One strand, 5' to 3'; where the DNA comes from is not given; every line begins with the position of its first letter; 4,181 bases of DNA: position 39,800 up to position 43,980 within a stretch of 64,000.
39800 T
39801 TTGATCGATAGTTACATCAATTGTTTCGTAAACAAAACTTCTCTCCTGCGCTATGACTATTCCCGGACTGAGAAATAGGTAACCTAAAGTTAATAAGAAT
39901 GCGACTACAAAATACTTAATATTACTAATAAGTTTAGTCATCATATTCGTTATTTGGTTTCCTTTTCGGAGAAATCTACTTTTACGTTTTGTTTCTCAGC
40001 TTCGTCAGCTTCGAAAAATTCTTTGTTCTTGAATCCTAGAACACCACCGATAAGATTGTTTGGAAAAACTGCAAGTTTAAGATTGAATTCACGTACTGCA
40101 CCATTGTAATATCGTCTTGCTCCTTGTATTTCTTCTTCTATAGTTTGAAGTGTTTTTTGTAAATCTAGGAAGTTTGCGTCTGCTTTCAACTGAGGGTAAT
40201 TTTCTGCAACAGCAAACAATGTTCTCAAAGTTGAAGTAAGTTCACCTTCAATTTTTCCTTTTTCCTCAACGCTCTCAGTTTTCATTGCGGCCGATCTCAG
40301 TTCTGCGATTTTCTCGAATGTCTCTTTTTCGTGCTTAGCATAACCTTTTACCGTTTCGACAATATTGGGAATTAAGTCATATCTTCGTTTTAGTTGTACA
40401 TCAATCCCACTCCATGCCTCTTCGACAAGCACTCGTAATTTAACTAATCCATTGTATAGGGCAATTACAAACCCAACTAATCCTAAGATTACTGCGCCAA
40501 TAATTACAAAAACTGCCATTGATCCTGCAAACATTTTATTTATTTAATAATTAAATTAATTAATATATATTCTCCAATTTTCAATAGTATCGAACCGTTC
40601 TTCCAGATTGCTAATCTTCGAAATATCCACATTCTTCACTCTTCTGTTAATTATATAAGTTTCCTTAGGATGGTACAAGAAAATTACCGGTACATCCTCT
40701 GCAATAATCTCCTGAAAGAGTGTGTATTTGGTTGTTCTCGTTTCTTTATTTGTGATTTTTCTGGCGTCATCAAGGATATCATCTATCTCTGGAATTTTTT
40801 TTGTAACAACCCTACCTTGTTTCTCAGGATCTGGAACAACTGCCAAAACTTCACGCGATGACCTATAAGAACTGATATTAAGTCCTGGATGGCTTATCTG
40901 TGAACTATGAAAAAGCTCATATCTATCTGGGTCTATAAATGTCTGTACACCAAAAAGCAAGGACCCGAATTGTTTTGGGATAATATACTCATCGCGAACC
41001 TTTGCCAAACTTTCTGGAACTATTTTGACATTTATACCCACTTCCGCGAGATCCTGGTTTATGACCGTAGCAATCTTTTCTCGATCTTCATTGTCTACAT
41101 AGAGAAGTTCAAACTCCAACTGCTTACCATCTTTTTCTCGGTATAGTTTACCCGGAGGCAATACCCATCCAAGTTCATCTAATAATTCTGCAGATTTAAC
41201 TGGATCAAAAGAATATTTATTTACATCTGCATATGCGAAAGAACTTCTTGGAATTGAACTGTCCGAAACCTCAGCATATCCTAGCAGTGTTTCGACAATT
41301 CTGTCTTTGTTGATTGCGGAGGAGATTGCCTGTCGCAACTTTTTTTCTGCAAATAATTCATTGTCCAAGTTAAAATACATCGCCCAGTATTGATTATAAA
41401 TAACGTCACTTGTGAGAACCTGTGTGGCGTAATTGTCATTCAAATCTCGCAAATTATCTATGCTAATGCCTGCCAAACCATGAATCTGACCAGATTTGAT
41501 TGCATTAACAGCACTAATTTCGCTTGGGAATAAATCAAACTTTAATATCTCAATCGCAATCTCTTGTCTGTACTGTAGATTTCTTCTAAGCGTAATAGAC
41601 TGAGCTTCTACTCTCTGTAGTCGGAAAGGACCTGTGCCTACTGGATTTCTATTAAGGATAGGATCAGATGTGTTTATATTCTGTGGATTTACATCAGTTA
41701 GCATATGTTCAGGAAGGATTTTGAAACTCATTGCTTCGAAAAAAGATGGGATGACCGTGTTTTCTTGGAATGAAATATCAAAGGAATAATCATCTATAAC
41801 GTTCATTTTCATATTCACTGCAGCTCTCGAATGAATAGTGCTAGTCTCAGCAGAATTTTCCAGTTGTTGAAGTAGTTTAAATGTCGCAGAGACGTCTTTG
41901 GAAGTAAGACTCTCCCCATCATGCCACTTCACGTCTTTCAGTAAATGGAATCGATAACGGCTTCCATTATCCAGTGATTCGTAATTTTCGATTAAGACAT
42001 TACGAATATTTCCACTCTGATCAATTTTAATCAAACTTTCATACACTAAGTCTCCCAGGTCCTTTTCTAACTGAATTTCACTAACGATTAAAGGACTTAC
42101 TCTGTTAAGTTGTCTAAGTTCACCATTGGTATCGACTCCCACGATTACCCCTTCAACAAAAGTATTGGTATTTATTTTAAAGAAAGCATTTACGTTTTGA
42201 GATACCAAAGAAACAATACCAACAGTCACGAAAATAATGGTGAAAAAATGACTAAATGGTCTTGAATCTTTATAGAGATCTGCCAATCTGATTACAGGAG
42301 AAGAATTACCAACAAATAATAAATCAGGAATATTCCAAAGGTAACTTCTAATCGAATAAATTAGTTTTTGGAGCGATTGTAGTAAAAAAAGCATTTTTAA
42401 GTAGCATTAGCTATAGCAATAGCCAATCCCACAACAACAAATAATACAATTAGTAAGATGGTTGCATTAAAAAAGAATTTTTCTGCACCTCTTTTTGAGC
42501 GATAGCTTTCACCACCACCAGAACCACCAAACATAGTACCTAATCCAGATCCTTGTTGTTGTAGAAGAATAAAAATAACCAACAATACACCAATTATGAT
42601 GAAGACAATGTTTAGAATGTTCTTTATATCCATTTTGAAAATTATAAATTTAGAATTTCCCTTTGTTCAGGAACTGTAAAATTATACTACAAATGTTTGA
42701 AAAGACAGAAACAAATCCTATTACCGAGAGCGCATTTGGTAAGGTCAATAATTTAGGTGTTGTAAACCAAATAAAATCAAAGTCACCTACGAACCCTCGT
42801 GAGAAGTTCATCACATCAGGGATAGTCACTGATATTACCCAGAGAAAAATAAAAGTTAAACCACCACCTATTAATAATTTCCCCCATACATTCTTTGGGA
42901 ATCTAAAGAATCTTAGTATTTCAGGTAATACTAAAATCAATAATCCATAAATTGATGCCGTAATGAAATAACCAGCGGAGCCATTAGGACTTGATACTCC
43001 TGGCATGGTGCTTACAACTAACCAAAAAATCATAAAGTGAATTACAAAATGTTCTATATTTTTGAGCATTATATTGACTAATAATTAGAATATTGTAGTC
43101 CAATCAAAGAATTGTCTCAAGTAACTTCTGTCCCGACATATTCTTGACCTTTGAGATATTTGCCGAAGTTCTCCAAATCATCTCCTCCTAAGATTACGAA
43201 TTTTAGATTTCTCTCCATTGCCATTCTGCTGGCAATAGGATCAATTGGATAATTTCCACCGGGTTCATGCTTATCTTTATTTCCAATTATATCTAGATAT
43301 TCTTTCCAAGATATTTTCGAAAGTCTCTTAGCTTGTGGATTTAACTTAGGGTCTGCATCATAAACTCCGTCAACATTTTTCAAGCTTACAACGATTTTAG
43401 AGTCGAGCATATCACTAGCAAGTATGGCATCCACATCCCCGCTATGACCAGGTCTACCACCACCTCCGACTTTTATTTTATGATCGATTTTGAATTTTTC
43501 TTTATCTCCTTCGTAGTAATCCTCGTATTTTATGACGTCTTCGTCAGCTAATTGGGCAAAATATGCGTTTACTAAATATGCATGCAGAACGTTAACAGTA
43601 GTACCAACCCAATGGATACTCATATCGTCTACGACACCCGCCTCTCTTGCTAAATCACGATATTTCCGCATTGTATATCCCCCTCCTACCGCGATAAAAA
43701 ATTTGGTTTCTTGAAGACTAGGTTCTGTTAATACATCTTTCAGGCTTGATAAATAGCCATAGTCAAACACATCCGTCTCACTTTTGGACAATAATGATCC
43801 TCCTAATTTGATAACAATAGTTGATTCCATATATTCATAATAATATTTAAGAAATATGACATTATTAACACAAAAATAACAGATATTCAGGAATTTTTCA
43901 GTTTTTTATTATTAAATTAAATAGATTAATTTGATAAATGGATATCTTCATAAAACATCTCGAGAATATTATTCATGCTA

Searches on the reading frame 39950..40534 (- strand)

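Call 18: search_protein_families(library=pfam, proteins=[window:39950-40534:-], max_evalue=0.01)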
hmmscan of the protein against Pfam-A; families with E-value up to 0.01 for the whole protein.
window:39950-40534:- (194 aa): 1 family
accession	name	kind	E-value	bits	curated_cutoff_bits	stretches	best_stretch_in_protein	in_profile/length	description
PF04011.17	LemA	-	3e-61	206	26.2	1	40-188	1-149/149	LemA family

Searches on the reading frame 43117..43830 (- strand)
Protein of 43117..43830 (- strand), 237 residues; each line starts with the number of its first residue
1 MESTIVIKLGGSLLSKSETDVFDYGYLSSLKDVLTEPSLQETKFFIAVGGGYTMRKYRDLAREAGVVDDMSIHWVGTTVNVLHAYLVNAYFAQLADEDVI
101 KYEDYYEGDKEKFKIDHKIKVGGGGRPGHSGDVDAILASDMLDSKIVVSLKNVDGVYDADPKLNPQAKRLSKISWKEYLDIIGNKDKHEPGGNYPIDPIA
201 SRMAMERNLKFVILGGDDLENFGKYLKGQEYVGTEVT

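Call 18: search_protein_families(library=pfam, proteins=[window:43117-43830:-], max_evalue=0.01)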
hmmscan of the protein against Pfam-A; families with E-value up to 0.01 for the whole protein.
window:43117-43830:- (237 aa): 1 family
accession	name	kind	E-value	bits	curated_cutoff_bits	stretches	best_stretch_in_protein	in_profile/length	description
PF00696.33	AA_kinase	-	1.1e-23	84.7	24.9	2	127-214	145-233/234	Amino acid kinase family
